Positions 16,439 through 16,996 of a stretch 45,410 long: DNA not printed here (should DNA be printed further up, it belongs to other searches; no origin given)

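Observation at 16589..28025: Duplicated two-gene module: giant secreted protein plus translationally coupled 85-aa four-Cys protein, with no recognisable anchor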

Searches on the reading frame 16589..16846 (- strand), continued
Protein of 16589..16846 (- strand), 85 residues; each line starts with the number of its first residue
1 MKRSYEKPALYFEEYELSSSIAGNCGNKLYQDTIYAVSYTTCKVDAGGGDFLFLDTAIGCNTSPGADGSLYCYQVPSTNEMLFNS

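Call 45: search_protein_families(library=ncbifam, proteins=[L014:10318-11166:+, L014:11163-12272:+, L014:12269-13093:+, L014:13095-13361:+, L014:13364-14686:+, L008:12494-13456:+, L008:14018-15778:+, L008:18188-19417:+, L001:5289-5753:+], max_evalue=0.01)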
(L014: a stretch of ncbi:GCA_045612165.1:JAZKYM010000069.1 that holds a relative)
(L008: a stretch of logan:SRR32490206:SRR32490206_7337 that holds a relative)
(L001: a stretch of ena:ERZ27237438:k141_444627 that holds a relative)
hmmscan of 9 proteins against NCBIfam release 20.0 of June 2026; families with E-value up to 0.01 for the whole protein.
L014:10318-11166:+ (282 aa): 2 families
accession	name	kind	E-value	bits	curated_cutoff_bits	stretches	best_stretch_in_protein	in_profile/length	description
TIGR04249.1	SCM_chp_ScmC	equivalog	4.3e-06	26.3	125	1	126-243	122-244/292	SynChlorMet cassette protein ScmC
TIGR04355.1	HprK_rel_B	hypoth_equivalog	6e-05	22.3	200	1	123-188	138-202/351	HprK-related kinase B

L014:11163-12272:+ (369 aa): 54 families (the best 25 are shown)
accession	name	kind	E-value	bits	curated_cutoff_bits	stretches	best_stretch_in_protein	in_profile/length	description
TIGR04545.1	rSAM_ahbD_hemeb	equivalog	5.5e-25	88.5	500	2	29-193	4-165/339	heme b synthase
TIGR04250.1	SCM_rSAM_ScmE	equivalog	1.6e-23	83.2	400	1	26-191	4-166/358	SynChlorMet cassette radical SAM/SPASM protein ScmE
TIGR04303.1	GeoRSP_rSAM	equivalog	6.3e-23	81.8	400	1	24-344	4-318/325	GeoRSP system radical SAM/SPASM protein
TIGR03962.1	mycofact_rSAM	equivalog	2.4e-22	79.6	265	1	23-348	10-328/339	mycofactocin radical SAM maturase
TIGR04055.1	rSAM_NirJ2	equivalog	2.8e-21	76.4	500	1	31-193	6-164/326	putative heme d1 biosynthesis radical SAM protein NirJ2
TIGR04053.2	TIGR04053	equivalog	1.1e-20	74.3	395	1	24-197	7-180/366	TIGR04053 family radical SAM/SPASM domain-containing protein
TIGR04051.1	rSAM_NirJ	equivalog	7.1e-20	71.3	515.45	1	30-194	7-167/354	heme d1 biosynthesis radical SAM protein NirJ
TIGR02668.1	moaA_archaeal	equivalog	7.6e-20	71.1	325.25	1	30-204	15-188/303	GTP 3',8-cyclase MoaA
TIGR04251.1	SCM_rSAM_ScmF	equivalog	9.4e-20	71.3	400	1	29-191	8-170/353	SynChlorMet cassette radical SAM/SPASM protein ScmF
TIGR04340.1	rSAM_ACGX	hypoth_equivalog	1.4e-18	67.2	400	1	29-347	7-335/341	radical SAM/SPASM domain protein, ACGX system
NF012164.0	AlbA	equivalog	3.9e-18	65.1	850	1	22-306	110-379/442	subtilosin maturase AlbA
NF045574.1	sacti_mat_StsB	exception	2.1e-17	63.1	625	1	31-354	102-417/466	StsB family radical SAM/SPASM domain sactipeptide maturase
TIGR02666.1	moaA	equivalog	3.1e-17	62.6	284.05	1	31-203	16-193/336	GTP 3',8-cyclase MoaA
TIGR02109.1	PQQ_syn_pqqE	equivalog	1.7e-16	60.2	381.35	1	21-192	3-171/358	pyrroloquinoline quinone biosynthesis protein PqqE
NF001199.0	PRK00164.2-1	equivalog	2.6e-16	59.6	231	1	30-203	17-188/308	GTP 3',8-cyclase MoaA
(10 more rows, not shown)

L014:12269-13093:+ (274 aa): 0 families

L014:13095-13361:+ (88 aa): 5 families
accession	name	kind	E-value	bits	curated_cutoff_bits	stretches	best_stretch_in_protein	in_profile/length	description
NF033536.1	lasso_PqqD_Bac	exception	9.6e-06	25.7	80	1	34-87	34-87/88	lasso peptide biosynthesis PqqD family chaperone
NF033530.1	lasso_PqqD_Strm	exception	1e-05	25.6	70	1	33-85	25-77/78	lasso peptide biosynthesis PqqD family chaperone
TIGR03859.1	PQQ_PqqD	equivalog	1.8e-05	24.5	46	1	29-87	24-81/81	pyrroloquinoline quinone biosynthesis peptide chaperone PqqD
TIGR04248.1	SCM_PqqD_rel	equivalog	0.0028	17.8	100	1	33-81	28-76/84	SynChlorMet cassette protein ScmD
NF002535.0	PRK02079.1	equivalog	0.0081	15.9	101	1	29-82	33-85/92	pyrroloquinoline quinone biosynthesis peptide chaperone PqqD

L014:13364-14686:+ (440 aa): 11 families
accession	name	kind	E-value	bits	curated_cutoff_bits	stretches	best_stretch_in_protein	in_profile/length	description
TIGR01007.1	eps_fam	subfamily_domain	1.7e-15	57.1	108.05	2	262-320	2-60/204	polysaccharide biosynthesis tyrosine autokinase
TIGR01006.1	polys_exp_MPA1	subfamily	6.7e-14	51.9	296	1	14-235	3-222/226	CspC family polysaccharide chain length determinant protein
NF007350.0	PRK09841.1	equivalog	3.9e-10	38.5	1248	1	323-410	635-722/726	tyrosine-protein kinase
TIGR03029.1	EpsG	equivalog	2.9e-09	36.5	313.8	2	274-321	100-147/274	chain length determinant protein tyrosine kinase EpsG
TIGR01005.1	eps_transp_fam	subfamily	1.3e-08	33.5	411.7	1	327-419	654-735/754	exopolysaccharide transport protein family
TIGR03007.1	pepcterm_ChnLen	equivalog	1.2e-07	30.3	278.85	1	165-239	392-465/498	XrtA system polysaccharide chain length determinant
NF008568.0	PRK11519.1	equivalog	1.3e-07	30.2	1068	1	320-410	627-715/720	tyrosine-protein kinase Wzc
TIGR03018.1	pepcterm_TyrKin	hypoth_equivalog_domain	1.1e-06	28.2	230.65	0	272-320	30-79/207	XrtA-associated tyrosine autokinase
TIGR01969.1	minD_arch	subfamily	3.5e-05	23.1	201.75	0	317-389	97-168/251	cell division ATPase MinD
NF004041.0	PRK05541.1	subfamily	0.0074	16.3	127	0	277-316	7-45/176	adenylyl-sulfate kinase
NF041546.1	ParA_partition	equivalog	0.0085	15.7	180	0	290-320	12-42/203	ParA family partition ATPase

L008:12494-13456:+ (320 aa): 1 family
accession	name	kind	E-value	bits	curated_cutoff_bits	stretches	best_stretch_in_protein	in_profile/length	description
NF033598.2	elast_bind_EbpS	equivalog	1e-05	24.6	300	1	5-130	306-430/498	elastin-binding protein EbpS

L008:14018-15778:+ (586 aa): 187 families (the best 25 are shown)
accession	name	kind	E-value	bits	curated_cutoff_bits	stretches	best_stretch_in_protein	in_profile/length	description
TIGR02203.1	MsbA_lipidA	equivalog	7.5e-82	275.6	602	1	26-572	5-547/572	lipid A export permease/ATP-binding protein MsbA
TIGR02204.1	MsbA_rel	hypoth_equivalog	1e-81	275.4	780.4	1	24-575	7-556/576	ABC transporter, permease/ATP-binding protein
NF010178.0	PRK13657.1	equivalog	3.3e-75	253.7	733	1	29-573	13-549/588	glucan ABC transporter ATP-binding protein/ permease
TIGR03375.1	type_I_sec_LssB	subfamily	1.2e-73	248.6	693.1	1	21-572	135-680/696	type I secretion system permease/ATPase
TIGR03796.1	NHLM_micro_ABC1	equivalog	1.5e-72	244.9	853.3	1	27-573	146-691/710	NHLP family bacteriocin export ABC transporter peptidase/permease/ATPase subunit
TIGR02857.1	CydD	equivalog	9.6e-72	242.6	435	1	36-565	4-528/529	thiol reductant ABC exporter subunit CydD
NF052233.1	CphA_assoc_ABC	equivalog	4.8e-68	230.2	880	1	27-579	176-728/766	cyanophycin metabolism-associated ABC transporter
TIGR02868.1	CydC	equivalog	7e-68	229.5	329.05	1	24-554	2-530/530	thiol reductant ABC exporter subunit CydC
TIGR00958.1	3a01208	subfamily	4.8e-66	223.5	874.6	1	31-573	158-693/711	antigen peptide transporter 2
TIGR03797.1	NHLM_micro_ABC2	equivalog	1.4e-65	222.2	709.4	1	26-573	127-664/686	NHLP bacteriocin export ABC transporter permease/ATPase subunit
NF045513.1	HepA_fam_ABC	equivalog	3.1e-64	217.5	725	1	69-572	90-587/610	heterocyst formation ABC transporter subunit HepA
TIGR01846.1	type_I_sec_HlyB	subfamily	1.4e-62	212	725.55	1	22-574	126-672/694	type I secretion system permease/ATPase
TIGR01842.1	type_I_sec_PrtD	subfamily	1e-58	199.3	510.15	1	37-577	8-537/544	type I secretion system permease/ATPase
TIGR01193.1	bacteriocin_ABC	subfamily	1.1e-57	196.1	523.85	1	33-573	154-688/708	peptide cleavage/export ABC transporter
NF008381.0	PRK11176.1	equivalog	1.2e-57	195.7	867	1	58-574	48-559/582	lipid A ABC transporter ATP-binding protein/permease MsbA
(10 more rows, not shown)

L008:18188-19417:+ (409 aa): 0 families

L001:5289-5753:+ (154 aa): 3 families
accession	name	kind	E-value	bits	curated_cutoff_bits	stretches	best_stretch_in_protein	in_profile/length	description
TIGR02228.1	sigpep_I_arch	equivalog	1.5e-06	28.2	51.85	1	23-80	28-86/158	signal peptidase I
TIGR02227.1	sigpep_I_bact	equivalog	7.8e-06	25.9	47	1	26-88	20-86/162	signal peptidase I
TIGR02754.1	sod_Ni_protease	equivalog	0.0046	17.4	63.25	1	31-99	3-74/90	nickel-type superoxide dismutase maturation protease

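Call 57: predict_structure(alignment_id=A5)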
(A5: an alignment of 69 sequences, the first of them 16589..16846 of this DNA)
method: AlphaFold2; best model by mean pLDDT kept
length: 85 residues; sequences in the alignment: 69
mean_pLDDT: 52.7   pTM: 0.25
mean pLDDT of the five models: 52.7, 50.4, 49.3, 47.9, 45.9
residues with pLDDT >= 90: 0; 70-90: 7; 50-70: 40; < 50: 38
segments of 3 or more residues with pLDDT < 50: 19-26, 54-60, 63-65, 68-85
pLDDT, mean of each block of 10 residues (from residue 1): 71 57 49 53 57 47 50 44 41
secondary structure, 60 per line:
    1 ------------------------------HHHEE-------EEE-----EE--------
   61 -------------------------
elements in order: E43-45

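Call 67: search_solved_structures(query=A6, max_evalue=1)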
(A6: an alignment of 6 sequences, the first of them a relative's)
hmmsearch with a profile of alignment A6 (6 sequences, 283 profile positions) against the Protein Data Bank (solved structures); distinct sequences matched with E-value up to 1: 8.
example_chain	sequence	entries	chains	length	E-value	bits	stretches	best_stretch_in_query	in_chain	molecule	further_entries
6c2u_A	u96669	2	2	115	0.059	16.3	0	142-163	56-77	phosphate-loop protein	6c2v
2olj_A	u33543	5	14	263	0.14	15.1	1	110-170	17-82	Amino acid ABC transporter | protein ArtP | ArtP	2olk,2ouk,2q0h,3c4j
7dv5_U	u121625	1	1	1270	0.21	14.5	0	141-166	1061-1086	Bile salt export pump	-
8pmd_A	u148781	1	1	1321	0.23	14.4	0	141-166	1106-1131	Bile salt export pump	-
36cg_U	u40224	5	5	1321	0.23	14.4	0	141-166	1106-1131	Bile salt export pump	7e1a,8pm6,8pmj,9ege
9n1y_A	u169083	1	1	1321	0.23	14.4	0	141-166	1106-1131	Bile salt export pump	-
1mv5_A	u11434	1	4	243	0.24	14.3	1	132-164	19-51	Multidrug resistance ABC transporter ATP-binding and permease protein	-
3b5x_A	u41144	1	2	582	0.3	14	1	131-166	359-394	Lipid A export ATP-binding/permease protein msbA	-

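Call 68: search_solved_structures(query=L014:11163-12272:+, max_evalue=0.001)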
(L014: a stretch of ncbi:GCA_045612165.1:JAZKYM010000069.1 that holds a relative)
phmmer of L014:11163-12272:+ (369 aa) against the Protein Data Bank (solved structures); distinct sequences matched with E-value up to 0.001: 9.
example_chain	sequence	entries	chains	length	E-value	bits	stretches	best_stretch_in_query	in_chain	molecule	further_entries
6efn_A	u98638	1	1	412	3.4e-12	49.1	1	22-188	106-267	Sporulation killing factor maturation protein SkfB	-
5v1q_A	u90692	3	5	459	6e-11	45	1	19-349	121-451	Radical SAM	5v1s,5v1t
7vob_C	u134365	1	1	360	1.1e-09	40.8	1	31-187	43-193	Cytosylglucuronate decarboxylase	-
7voc_C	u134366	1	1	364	1.2e-09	40.8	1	31-187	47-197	Cytosylglucuronate decarboxylase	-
9dfu_A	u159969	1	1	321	6.1e-06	28.6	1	8-180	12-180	Radical SAM core domain-containing protein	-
9dfn_A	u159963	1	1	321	1.6e-05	27.2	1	8-180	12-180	Radical SAM core domain-containing protein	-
6c8v_A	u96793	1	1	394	1.7e-05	27.1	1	24-192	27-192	Coenzyme PQQ synthesis protein E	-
9dgw_A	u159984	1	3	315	0.0006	22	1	8-119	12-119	Radical SAM core domain-containing protein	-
9dfw_A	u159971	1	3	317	0.00074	21.7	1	8-119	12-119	Radical SAM core domain-containing protein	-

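Call 78: search_protein_families(library=pfam, proteins=[P0130, P0146, L014:12269-13093:+, L008:12494-13456:+, L011:3623-4063:+, L011:18978-19346:+], max_evalue=0.01)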
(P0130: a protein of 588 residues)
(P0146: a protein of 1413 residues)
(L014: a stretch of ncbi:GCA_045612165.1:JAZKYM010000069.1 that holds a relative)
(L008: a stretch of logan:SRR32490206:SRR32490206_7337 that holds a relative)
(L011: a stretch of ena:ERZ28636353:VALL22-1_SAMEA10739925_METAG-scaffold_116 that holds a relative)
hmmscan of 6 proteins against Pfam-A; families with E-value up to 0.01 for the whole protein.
P0130 (588 aa): 4 families
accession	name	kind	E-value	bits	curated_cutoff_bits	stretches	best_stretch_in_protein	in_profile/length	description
PF19157.5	DUF5839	-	9e-07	29.3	23.7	0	157-185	42-70/83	Family of unknown function (DUF5839)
PF25755.1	Phage_T3_1_05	-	1.5e-06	28.5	27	0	41-64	28-51/73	Enterobacteria phage T3 gene 1.05 protein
PF06776.18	IalB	-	2.2e-05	25.1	22.1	0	285-306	62-85/131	Invasion associated locus B (IalB) protein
PF11706.13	zf-CGNR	-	8.3e-05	22.7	24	0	284-306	12-34/44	CGNR zinc finger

P0146 (1413 aa): 4 families
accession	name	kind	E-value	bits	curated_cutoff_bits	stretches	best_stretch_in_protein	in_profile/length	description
PF00090.25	TSP_1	-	7.9e-57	189.7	21.6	10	741-790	6-49/49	Thrombospondin type 1 domain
PF19028.6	TSP1_spondin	-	3.6e-25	88.4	41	2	797-854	5-52/52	Spondin-like TSP1 domain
PF19030.6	TSP1_ADAMTS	-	4.2e-17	62.6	23.8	2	673-723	5-55/55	Thrombospondin type 1 domain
PF01607.29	CBM_14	-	1.9e-07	31.6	22.1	1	1070-1121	7-53/53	Chitin binding Peritrophin-A domain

L014:12269-13093:+ (274 aa): 1 family
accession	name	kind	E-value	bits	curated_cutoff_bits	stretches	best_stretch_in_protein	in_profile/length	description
PF18938.6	aRib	-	0.0013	18.9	27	1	182-219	30-67/71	Atypical Rib domain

L008:12494-13456:+ (320 aa): 0 families

L011:3623-4063:+ (146 aa): 0 families

L011:18978-19346:+ (122 aa): 0 families

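Call 82: list_cluster_members(proteins=[P0012, P0264, P0257, P0214, P0215, P0027, P0034])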
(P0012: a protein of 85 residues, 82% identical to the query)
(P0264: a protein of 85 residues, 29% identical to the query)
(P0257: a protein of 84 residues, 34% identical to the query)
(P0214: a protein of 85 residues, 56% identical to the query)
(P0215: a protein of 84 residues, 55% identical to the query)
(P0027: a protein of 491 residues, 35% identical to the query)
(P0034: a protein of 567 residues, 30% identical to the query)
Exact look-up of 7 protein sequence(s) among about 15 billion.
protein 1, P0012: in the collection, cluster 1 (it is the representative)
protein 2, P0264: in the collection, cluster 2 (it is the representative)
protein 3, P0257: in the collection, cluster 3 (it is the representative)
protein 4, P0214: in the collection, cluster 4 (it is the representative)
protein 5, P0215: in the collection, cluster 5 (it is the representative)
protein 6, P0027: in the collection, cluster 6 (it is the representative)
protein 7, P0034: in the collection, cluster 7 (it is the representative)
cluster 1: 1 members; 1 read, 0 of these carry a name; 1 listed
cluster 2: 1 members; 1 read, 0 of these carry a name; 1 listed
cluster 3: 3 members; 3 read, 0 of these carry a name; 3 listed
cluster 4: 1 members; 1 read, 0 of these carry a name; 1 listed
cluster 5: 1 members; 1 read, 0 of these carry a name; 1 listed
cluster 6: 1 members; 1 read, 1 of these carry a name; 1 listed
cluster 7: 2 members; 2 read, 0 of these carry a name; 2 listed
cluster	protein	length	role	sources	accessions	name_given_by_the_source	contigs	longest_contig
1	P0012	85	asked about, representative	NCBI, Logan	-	-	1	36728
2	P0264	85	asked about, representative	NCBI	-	-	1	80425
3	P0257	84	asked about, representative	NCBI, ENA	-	-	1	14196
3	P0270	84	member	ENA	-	-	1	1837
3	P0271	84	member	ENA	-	-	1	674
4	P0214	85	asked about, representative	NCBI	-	-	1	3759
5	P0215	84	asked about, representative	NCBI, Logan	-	-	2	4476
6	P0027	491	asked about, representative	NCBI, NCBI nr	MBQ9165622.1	MAG: hypothetical protein IJX71_01645, partial [Oscillospiraceae bacterium] | hypothetical protein [Oscillospiraceae bacterium]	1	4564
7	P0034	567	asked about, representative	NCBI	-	-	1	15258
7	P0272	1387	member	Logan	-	-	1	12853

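Call 89: find_encoding_contigs(protein=P0005, flank=10000, max_places=4)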
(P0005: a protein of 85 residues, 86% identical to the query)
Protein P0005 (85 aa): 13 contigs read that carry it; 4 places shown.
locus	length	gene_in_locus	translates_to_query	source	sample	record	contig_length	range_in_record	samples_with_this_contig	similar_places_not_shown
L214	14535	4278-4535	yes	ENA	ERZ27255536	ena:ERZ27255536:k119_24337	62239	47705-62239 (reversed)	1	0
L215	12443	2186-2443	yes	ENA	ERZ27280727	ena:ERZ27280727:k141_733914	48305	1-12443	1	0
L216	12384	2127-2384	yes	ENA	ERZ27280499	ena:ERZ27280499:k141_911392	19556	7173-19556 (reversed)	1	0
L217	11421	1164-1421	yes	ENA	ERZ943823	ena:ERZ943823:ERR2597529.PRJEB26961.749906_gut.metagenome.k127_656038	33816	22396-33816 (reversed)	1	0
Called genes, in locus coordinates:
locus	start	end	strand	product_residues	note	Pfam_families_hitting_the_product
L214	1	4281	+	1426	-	?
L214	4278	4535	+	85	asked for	-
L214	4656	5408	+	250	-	PF00588:SpoU_methylase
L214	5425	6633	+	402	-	PF02481:DNA_processg_A, PF18306:LDcluster4 (weak), PF17782:WHD_DprA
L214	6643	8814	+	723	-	PF01751:Toprim, PF01131:Topoisom_bac, PF01396:Zn_ribbon_Top1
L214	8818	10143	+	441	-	PF01134:GIDA, PF01266:DAO (weak), PF13450:NAD_binding_8 (faint)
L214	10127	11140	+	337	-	PF01515:PTA_PTB (weak), PF02504:FA_synthesis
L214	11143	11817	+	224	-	PF22935:RM44_endonuclase (weak), PF14622:Ribonucleas_3_3, PF00636:Ribonuclease_3, PF00035:dsrm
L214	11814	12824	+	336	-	PF04055:Radical_SAM, PF16199:Radical_SAM_C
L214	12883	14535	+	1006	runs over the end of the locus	PF02463:SMC_N, PF13175:AAA_15, PF13304:AAA_21 (weak), PF13476:AAA_23, PF13555:AAA_29 (faint), PF24161:CCDC39 (faint), PF06470:SMC_hinge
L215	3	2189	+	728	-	?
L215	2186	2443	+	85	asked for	-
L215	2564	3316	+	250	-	PF00588:SpoU_methylase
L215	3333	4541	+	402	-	PF02481:DNA_processg_A, PF18306:LDcluster4 (weak), PF17782:WHD_DprA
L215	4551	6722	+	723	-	PF01751:Toprim, PF01131:Topoisom_bac, PF01396:Zn_ribbon_Top1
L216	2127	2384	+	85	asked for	-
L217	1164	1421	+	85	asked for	-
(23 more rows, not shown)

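Call 90: find_encoding_contigs(protein=P0012, flank=10000, max_places=3)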
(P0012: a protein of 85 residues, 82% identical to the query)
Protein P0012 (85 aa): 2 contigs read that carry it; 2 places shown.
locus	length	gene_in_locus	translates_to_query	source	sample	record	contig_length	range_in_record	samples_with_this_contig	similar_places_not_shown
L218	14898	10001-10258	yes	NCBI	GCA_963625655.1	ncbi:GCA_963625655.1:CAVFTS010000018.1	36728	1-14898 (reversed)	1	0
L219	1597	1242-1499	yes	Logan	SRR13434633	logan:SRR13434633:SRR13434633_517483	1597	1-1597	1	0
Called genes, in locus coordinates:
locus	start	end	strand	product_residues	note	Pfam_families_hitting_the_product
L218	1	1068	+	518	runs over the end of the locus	PF00370:FGGY_N, PF02782:FGGY_C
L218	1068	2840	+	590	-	PF01565:FAD_binding_4, PF02913:FAD-oxidase_C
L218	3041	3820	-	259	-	PF02567:PhzC-PhzF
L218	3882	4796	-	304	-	PF17803:Cadherin_4, PF17963:Big_9, PF17892:Cadherin_5 (weak)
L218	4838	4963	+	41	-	-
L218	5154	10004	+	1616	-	PF13472:Lipase_GDSL_2 (weak)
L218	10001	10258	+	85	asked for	-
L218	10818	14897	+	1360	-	?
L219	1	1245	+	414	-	?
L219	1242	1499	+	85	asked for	-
